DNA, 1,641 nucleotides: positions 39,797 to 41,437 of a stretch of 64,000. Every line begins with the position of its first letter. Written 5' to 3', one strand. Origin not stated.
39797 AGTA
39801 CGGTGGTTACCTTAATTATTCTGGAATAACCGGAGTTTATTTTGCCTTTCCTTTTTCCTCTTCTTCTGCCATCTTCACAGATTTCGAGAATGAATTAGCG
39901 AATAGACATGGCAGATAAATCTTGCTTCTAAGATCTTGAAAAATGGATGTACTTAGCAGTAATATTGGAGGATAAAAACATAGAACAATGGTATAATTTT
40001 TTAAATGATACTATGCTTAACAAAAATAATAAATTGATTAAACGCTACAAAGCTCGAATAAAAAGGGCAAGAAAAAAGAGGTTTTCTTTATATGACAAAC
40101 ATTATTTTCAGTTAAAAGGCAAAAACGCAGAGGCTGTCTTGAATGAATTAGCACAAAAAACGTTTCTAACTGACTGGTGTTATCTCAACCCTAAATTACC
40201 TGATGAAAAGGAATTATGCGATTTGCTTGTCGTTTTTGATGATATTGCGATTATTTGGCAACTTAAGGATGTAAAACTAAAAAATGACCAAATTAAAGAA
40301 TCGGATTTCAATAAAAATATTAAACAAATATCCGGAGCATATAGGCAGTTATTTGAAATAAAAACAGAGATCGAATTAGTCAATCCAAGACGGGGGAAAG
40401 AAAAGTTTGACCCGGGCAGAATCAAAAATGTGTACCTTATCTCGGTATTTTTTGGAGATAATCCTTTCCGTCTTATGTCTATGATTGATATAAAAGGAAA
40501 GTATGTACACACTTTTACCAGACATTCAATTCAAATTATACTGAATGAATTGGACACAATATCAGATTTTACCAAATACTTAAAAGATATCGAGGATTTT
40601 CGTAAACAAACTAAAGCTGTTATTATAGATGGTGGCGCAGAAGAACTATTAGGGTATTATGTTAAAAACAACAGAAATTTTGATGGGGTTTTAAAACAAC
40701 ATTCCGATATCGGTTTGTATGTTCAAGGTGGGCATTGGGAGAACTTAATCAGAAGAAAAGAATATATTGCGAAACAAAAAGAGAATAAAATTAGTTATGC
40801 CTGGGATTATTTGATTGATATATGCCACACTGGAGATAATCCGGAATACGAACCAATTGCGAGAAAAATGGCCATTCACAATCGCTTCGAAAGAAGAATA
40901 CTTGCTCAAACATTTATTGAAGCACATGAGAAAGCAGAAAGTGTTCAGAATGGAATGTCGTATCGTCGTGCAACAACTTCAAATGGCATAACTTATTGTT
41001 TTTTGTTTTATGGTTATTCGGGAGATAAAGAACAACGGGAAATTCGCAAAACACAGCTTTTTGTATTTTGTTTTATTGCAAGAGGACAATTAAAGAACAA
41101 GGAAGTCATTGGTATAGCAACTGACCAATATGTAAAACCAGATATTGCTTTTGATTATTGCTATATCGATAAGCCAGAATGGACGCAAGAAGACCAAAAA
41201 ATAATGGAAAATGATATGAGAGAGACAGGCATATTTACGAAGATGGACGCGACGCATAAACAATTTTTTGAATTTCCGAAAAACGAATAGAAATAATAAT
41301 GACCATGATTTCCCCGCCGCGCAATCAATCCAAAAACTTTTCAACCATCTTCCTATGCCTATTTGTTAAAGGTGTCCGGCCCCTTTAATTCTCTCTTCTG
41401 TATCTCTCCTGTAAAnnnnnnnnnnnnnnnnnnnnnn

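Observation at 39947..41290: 447-aa protein with a NERD-like nuclease core in which the canonical ExK is QxK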

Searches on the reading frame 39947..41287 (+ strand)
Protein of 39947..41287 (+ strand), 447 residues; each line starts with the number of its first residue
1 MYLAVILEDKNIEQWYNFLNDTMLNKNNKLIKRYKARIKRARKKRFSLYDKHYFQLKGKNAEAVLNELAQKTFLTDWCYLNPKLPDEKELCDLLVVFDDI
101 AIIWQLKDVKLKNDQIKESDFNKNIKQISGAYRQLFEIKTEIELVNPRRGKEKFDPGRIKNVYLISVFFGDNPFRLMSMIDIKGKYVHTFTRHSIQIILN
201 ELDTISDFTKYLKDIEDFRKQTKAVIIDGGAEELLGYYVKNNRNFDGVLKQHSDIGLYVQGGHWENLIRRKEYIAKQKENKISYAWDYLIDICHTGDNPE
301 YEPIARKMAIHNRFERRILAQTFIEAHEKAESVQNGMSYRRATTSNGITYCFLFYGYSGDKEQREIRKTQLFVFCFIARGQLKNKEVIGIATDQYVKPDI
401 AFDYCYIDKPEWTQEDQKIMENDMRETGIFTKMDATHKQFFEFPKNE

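Call 3: search_protein_families(library=pfam, proteins=[window:39947-41287:+], max_evalue=1)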
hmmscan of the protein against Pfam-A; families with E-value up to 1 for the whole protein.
window:39947-41287:+ (447 aa): 1 family
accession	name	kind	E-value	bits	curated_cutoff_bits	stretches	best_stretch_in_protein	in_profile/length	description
PF25198.1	Spore_GerAC_N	-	0.016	15.5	27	1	139-244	25-132/176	Spore germination protein N-terminal domain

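Call 4: search_protein_families(library=padloc, proteins=[window:39947-41287:+], max_evalue=1)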
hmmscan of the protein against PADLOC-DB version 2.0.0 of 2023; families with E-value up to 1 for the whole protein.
window:39947-41287:+ (447 aa): 0 families

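Call 5: search_protein_families(library=ncbifam, proteins=[window:39947-41287:+], max_evalue=1)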
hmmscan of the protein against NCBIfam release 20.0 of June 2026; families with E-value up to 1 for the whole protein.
window:39947-41287:+ (447 aa): 0 families

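Call 6: find_homologous_proteins(query=window:39947-41287:+, max_evalue=0.001)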
Query window:39947-41287:+ (447 aa): 808 proteins with E <= 0.001 among 5549 candidates; the best 120 are listed.
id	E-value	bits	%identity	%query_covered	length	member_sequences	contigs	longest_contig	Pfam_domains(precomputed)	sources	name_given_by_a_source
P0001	0.0e+0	1026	100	100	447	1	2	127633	-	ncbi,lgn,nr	ncbi:MAG: hypothetical protein NTW93_02950 [Phycisphaerae bacterium]|nr:hypothetical protein [Phycis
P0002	5.7e-212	723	74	94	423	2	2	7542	-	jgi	jgi:hypothetical protein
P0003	5.3e-206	703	74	95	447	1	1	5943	-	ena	-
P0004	1.2e-204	699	74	91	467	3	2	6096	-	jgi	-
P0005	1.5e-201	688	71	95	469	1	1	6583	-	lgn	-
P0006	1.1e-199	682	72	94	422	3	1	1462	-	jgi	jgi:hypothetical protein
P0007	2.2e-175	602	64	94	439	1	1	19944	-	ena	-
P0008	2.6e-166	572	62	91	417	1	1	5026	-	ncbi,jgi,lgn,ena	ncbi:MAG: hypothetical protein ABSH16_09790 [Sedimentisphaerales bacterium]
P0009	6.1e-166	571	61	94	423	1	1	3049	-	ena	-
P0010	1.7e-163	563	62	90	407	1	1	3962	-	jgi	-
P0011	1.9e-159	550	59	95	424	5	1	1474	-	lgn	-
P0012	6.0e-158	545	60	92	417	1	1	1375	-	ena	-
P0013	2.1e-156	540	58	92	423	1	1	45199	-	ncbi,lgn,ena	-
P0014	8.3e-156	538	58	93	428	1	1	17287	-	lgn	-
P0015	3.8e-151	522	56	93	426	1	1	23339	-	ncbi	ncbi:MAG: hypothetical protein ABFD79_04735 [Phycisphaerales bacterium]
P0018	1.9e-132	461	54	93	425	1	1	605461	-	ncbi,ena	-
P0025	2.2e-118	414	52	85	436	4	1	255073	PF02810.22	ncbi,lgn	-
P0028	1.8e-117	411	48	89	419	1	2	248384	-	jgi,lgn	-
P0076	2.0e-111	391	47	89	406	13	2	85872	-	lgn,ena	-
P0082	5.2e-111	390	49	89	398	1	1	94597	-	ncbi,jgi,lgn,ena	ncbi:MAG: hypothetical protein WC614_11570 [bacterium]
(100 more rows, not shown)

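Call 8: search_solved_structures(query=window:39947-41287:+, max_evalue=10)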
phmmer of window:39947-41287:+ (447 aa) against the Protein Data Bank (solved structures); distinct sequences matched with E-value up to 10: 2.
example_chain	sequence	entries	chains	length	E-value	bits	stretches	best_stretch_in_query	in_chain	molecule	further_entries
3qav_A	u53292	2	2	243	0.48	12.8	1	228-279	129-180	Rho-class glutathione S-transferase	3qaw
5zuu_C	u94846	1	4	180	0.72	12.2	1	232-267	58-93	30-kDa cleavage and polyadenylation specificity factor 30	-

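Call 12: find_encoding_contigs(protein=P0018, flank=8000, max_places=2)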
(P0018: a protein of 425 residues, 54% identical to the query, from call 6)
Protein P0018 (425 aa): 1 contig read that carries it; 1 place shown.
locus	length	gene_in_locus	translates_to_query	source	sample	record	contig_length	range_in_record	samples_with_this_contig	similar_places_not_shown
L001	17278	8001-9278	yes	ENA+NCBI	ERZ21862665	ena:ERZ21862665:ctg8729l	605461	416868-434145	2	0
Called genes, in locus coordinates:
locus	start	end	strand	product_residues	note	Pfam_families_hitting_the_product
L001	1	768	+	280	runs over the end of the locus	PF17848:Zn_ribbon_ACC, PF01039:Carboxyl_trans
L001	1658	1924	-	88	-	-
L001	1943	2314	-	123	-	-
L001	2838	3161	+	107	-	-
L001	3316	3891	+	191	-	PF01420:Methylase_S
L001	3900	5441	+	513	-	PF12161:HsdM_N, PF02384:N6_Mtase, PF07669:Eco57I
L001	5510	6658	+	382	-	PF01420:Methylase_S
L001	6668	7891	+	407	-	PF12686:DUF3800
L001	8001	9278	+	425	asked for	-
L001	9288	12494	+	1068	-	PF04313:HSDR_N, PF04851:ResIII, PF18766:SWI2_SNF2, PF22679:T1R_D3-like, PF11867:T1RH-like_C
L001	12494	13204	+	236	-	PF01863:YgjP-like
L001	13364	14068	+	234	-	-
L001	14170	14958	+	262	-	PF07929:PRiA4_ORF3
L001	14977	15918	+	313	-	-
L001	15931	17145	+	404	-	-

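Call 13: find_encoding_contigs(protein=P0025, flank=8000, max_places=2)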
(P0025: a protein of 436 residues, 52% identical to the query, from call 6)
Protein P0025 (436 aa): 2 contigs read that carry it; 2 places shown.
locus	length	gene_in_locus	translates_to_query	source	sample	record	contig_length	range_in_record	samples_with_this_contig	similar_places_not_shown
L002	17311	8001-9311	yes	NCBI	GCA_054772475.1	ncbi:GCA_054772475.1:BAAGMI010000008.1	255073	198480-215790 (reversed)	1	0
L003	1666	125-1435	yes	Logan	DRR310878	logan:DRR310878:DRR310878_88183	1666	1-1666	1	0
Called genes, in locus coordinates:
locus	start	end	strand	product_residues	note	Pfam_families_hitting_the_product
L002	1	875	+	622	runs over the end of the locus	PF13588:HSDR_N_2, PF02384:N6_Mtase, PF01170:UPF0020 (weak), PF07669:Eco57I (weak)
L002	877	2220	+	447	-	PF01420:Methylase_S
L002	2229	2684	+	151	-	PF18731:HEPN_Swt1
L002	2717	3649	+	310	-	PF14088:DUF4268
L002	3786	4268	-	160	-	-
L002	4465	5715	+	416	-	PF13814:Replic_Relax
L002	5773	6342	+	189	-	-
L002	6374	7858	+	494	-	PF02534:T4SS-DNA_transf, PF10412:TrwB_AAD_bind, PF01935:DUF87 (weak), PF12696:TraG-D_C (weak)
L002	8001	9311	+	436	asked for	PF02810:SEC-C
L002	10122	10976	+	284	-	PF01135:PCMT, PF01209:Ubie_methyltran, PF02353:CMAS, PF13489:Methyltransf_23, PF13847:Methyltransf_31, PF08241:Methyltransf_11, PF08242:Methyltransf_12, PF13649:Methyltransf_25, +7 more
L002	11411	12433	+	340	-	PF09952:AbiEi_2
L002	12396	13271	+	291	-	-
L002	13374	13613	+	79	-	-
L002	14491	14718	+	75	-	-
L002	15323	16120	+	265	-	PF01135:PCMT, PF01209:Ubie_methyltran, PF02353:CMAS, PF13489:Methyltransf_23, PF12847:Methyltransf_18, PF13847:Methyltransf_31, PF08241:Methyltransf_11, PF08242:Methyltransf_12, +4 more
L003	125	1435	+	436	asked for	PF02810:SEC-C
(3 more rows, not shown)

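Call 14: find_encoding_contigs(protein=P0028, flank=8000, max_places=2)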
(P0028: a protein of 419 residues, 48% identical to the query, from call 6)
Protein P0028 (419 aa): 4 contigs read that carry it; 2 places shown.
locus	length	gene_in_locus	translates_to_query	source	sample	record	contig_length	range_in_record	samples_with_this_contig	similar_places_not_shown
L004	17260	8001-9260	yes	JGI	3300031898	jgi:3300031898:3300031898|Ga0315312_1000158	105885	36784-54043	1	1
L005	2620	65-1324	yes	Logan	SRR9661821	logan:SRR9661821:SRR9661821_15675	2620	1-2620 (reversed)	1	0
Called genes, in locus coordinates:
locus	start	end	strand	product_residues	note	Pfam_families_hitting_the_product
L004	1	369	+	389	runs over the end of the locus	PF09376:NurA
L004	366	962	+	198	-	-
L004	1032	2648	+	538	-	PF01935:DUF87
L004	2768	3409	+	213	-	-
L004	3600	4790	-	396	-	PF00082:Peptidase_S8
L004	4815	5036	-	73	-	-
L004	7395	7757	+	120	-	-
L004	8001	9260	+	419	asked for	-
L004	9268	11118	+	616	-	-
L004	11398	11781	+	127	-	PF24709:DUF7670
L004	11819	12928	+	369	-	PF24709:DUF7670 (weak)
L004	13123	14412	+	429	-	PF04055:Radical_SAM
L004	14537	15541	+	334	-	PF02646:RmuC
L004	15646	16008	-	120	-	PF08241:Methyltransf_11, PF13649:Methyltransf_25 (weak), PF13847:Methyltransf_31, PF13489:Methyltransf_23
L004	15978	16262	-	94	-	PF13847:Methyltransf_31, PF13649:Methyltransf_25, PF08241:Methyltransf_11 (weak)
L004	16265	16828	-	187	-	PF08207:EFP_N, PF01132:EFP, PF09285:Elong-fact-P_C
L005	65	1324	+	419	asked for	-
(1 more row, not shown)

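Call 15: find_encoding_contigs(protein=P0082, flank=8000, max_places=2)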
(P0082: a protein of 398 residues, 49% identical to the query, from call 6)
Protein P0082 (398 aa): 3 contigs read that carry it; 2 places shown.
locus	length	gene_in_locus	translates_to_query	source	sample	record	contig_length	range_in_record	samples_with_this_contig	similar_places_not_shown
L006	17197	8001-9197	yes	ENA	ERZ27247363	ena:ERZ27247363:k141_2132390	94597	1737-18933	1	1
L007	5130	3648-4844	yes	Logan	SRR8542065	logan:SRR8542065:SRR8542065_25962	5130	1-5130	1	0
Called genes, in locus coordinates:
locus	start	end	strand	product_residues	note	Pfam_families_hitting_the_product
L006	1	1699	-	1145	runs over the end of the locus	?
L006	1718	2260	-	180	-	PF10469:AKAP7_NLS, PF02834:LigT_PEase, PF13563:2_5_RNA_ligase2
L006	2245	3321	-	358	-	PF01321:Creatinase_N, PF00557:Peptidase_M24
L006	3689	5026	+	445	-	PF13415:Beta-prop_FBX42, PF24681:Kelch_KLHDC2_KLHL20_DRC7, PF24981:Beta-prop_ATRN-LZTR1, PF01344:Kelch_1 (faint), PF24681:Kelch_KLHDC2_KLHL20_DRC7, PF13415:Beta-prop_FBX42, PF18962:Por_Secre_tail (weak)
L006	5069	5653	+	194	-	-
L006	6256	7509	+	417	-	-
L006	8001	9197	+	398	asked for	-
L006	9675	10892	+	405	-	-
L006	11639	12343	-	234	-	-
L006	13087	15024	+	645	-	PF02545:Maf, PF05958:tRNA_U5-meth_tr, PF13649:Methyltransf_25 (faint), PF02475:TRM5-TYW2_MTfase, PF05175:MTS (weak), PF09445:Methyltransf_15 (weak), PF13847:Methyltransf_31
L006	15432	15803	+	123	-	-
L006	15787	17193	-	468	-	PF00675:Peptidase_M16, PF05193:Peptidase_M16_C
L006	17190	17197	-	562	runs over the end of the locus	PF00675:Peptidase_M16, PF05193:Peptidase_M16_C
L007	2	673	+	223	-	?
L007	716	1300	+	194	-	-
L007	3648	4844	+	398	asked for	-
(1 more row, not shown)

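Call 16: find_encoding_contigs(protein=P0076, flank=8000, max_places=2)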
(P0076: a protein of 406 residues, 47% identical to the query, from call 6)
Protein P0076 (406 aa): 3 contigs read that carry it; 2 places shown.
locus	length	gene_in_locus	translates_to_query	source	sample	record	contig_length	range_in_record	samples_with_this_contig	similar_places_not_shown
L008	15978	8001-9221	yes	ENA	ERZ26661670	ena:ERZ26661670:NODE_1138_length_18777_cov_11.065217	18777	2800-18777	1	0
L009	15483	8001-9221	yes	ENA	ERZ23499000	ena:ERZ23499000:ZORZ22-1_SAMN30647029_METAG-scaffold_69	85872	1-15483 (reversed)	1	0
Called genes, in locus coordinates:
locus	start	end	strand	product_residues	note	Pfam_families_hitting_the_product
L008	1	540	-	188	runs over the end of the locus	PF03063:Prismane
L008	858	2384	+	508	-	PF12072:RNase_Y_N, PF00013:KH_1, PF08668:HDOD (faint), PF01966:HD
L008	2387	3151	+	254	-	PF00149:Metallophos, PF13277:YmdB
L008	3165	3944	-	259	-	PF02146:SIR2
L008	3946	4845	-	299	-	PF17827:PrmC_N, PF05175:MTS, PF06325:PrmA, PF12847:Methyltransf_18 (weak), PF08242:Methyltransf_12, PF13649:Methyltransf_25, PF13847:Methyltransf_31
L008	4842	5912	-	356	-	PF03462:PCRF, PF00472:RF-1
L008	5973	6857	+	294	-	PF01937:ARMT1-like_dom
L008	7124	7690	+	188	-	PF09335:VTT_dom (weak)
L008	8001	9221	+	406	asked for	-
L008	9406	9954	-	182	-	PF02482:Ribosomal_S30AE, PF16321:Ribosom_S30AE_C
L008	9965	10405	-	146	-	PF00156:Pribosyltran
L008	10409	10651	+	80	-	-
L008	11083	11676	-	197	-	PF10469:AKAP7_NLS, PF02834:LigT_PEase, PF13563:2_5_RNA_ligase2, PF02834:LigT_PEase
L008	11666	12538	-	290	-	PF04909:Amidohydro_2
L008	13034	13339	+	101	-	PF01910:Thiamine_BP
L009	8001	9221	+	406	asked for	-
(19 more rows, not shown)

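Call 17: find_encoding_contigs(protein=P0013, flank=8000, max_places=2)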
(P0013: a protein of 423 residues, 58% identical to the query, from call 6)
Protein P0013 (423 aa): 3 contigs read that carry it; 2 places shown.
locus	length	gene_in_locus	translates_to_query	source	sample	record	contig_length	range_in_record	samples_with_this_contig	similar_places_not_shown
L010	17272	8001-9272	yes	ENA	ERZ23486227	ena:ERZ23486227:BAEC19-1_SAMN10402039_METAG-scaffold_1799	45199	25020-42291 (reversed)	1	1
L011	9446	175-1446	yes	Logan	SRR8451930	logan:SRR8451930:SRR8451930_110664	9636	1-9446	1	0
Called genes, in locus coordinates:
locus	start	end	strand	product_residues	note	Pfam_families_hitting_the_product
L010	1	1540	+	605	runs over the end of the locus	PF01134:GIDA, PF12831:FAD_oxidored (faint), PF21680:GIDA_C_1st, PF13932:SAM_GIDA_C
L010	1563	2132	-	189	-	PF00132:Hexapep (faint)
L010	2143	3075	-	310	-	PF00535:Glycos_transf_2, PF10111:Glyco_tranf_2_2 (weak)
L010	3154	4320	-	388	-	PF00155:Aminotran_1_2 (weak), PF01041:DegT_DnrJ_EryC1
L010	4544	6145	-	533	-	-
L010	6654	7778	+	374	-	-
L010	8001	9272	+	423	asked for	-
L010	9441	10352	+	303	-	-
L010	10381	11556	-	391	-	PF13102:Phage_int_SAM_5 (weak), PF13495:Phage_int_SAM_4 (faint), PF00589:Phage_integrase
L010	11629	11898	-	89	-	-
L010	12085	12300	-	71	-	-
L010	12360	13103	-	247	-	-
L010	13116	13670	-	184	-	-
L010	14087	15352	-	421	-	-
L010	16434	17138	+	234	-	-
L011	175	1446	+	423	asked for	-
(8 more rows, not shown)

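Call 20: find_related_loci(query=A1, collection=genome_contigs, flank=10000)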
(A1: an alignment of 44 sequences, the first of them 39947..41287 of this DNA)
Query A1 (447 aa) in genome_contigs; peptide patterns used: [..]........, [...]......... (x = any residue, [..] = any of these).
195 stretches matched a pattern; 152 encode a relative of the query (tblastn E <= 1e-3); the best 80 are kept; 80 distinct loci.
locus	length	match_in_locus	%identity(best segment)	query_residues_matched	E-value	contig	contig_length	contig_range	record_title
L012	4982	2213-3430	62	39-444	6e-173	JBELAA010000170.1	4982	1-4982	MAG: Sedimentisphaerales bacterium isolate SPRUCE 82 SPRUCE_82_170, whole genome shotgun sequence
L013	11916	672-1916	56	31-445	5e-156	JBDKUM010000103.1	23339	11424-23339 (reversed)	MAG: Phycisphaerales bacterium isolate 8_bin.133 c_000000429484, whole genome shotgun sequence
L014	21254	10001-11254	54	29-445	2e-137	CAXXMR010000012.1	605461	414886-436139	MAG: Sedimentisphaerales bacterium isolate 9f8913db-8c50-4d63-8851-15559f03b31b genome assembly, contig: contig_12, whol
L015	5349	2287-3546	50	21-446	4e-127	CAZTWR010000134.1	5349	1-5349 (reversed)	MAG TPA_asm: uncultured Pirellulales bacterium isolate SRP214966_co5_400 genome assembly, contig: NODE_17910_length_5349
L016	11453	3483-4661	49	51-445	1e-123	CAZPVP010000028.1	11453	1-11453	MAG TPA_asm: uncultured Gammaproteobacteria bacterium isolate SRP141376_co1_289 genome assembly, contig: NODE_10639_leng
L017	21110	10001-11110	49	51-428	3e-117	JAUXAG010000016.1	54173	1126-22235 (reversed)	MAG: Actinomycetes bacterium isolate CSMAG_2756 CSMAG_2756_k141_141654_length_54173_cov_13.7331, whole genome shotgun se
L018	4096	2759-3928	48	51-446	1e-113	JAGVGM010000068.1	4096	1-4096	MAG: Thermodesulfovibrionia bacterium isolate DeMMO2_3 c_000000032109, whole genome shotgun sequence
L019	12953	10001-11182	48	49-447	9e-109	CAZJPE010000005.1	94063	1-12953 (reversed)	MAG TPA_asm: Candidatus Woesearchaeota archaeon isolate SRP178908_co2_70 genome assembly, contig: NODE_32_length_94063_c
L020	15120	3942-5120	45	51-445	1e-108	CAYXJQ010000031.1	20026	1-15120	MAG TPA_asm: uncultured Pseudomonadales bacterium isolate SRP067234_co1_163 genome assembly, contig: k99_580055, whole g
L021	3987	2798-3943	48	57-444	3e-110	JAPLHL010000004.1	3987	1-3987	MAG: Chloroflexota bacterium isolate LacPavin_0920_SED4_MAG_48_8 LacPavin_0920_SED4_scaffold_393444, whole genome shotgu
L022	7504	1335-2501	45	53-446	8e-109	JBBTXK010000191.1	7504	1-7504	MAG: Patescibacteria group bacterium isolate H51-bin196_1 H51_bin196_1_000000000191, whole genome shotgun sequence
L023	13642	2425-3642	46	29-447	2e-108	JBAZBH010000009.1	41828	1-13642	MAG: Patescibacteria group bacterium isolate SO_2017_GW1_108 NODE_4395_length_41828_cov_1.388672_OW334_2017, whole genom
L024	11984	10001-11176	45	49-445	6e-107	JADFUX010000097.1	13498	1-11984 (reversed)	MAG: Chloroflexota bacterium isolate C2.bin.6 k83_3261149, whole genome shotgun sequence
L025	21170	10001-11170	48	54-445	2e-106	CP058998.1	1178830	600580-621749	MAG: Candidatus Fermentimicrarchaeum limneticum isolate Sv326 chromosome, complete genome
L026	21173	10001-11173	45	51-446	2e-106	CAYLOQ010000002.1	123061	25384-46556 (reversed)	MAG TPA_asm: Candidatus Woesearchaeota archaeon isolate binchicken_co85_6 genome assembly, contig: NODE_48_length_123061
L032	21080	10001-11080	47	54-418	5e-102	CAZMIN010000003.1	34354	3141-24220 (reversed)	MAG TPA_asm: Candidatus Woesearchaeota archaeon isolate binchicken_co85_65 genome assembly, contig: NODE_751_length_3435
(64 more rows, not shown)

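Call 23: predict_structure(alignment_id=A1)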
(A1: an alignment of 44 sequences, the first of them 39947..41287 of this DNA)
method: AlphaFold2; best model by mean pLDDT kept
length: 447 residues; sequences in the alignment: 44
mean_pLDDT: 84.5   pTM: 0.82
mean pLDDT of the five models: 84.5, 84.5, 83.7, 83.6, 83.4
residues with pLDDT >= 90: 258; 70-90: 122; 50-70: 24; < 50: 43
segments of 3 or more residues with pLDDT < 50: 1-26, 42-57
pLDDT, mean of each block of 10 residues (from residue 1): 34 41 49 59 42 46 75 84 93 95 92 88 94 90 87 94 93 86 93 89 93 93 86 94 87 75 94 91 90 79 92 95 95 88 95 95 95 98 96 89 95 97 94 87 78
secondary structure, 60 per line:
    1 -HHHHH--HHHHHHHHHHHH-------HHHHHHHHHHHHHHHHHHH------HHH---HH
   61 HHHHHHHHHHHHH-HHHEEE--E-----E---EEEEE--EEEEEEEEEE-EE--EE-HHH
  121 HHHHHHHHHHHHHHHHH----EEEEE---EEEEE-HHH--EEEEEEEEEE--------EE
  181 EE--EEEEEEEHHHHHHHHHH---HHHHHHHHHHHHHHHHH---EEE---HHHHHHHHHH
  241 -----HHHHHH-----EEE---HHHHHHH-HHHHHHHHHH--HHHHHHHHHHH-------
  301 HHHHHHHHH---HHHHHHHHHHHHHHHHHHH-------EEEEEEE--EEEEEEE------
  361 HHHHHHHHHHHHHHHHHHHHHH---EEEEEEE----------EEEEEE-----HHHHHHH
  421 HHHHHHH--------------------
elements in order: H2-6 H9-20 H28-46 H59-73 E78-80 E93-97 E100-109 H118-137 E142-146 E150-154 E161-170 E179-182 E185-191 H192-201 H205-221 E225-227 H231-240 H246-251 E257-259 H263-269 H271-280 H283-293 H301-309 H313-331 E339-345 E348-354 H361-382 E386-392 E403-408 H414-427
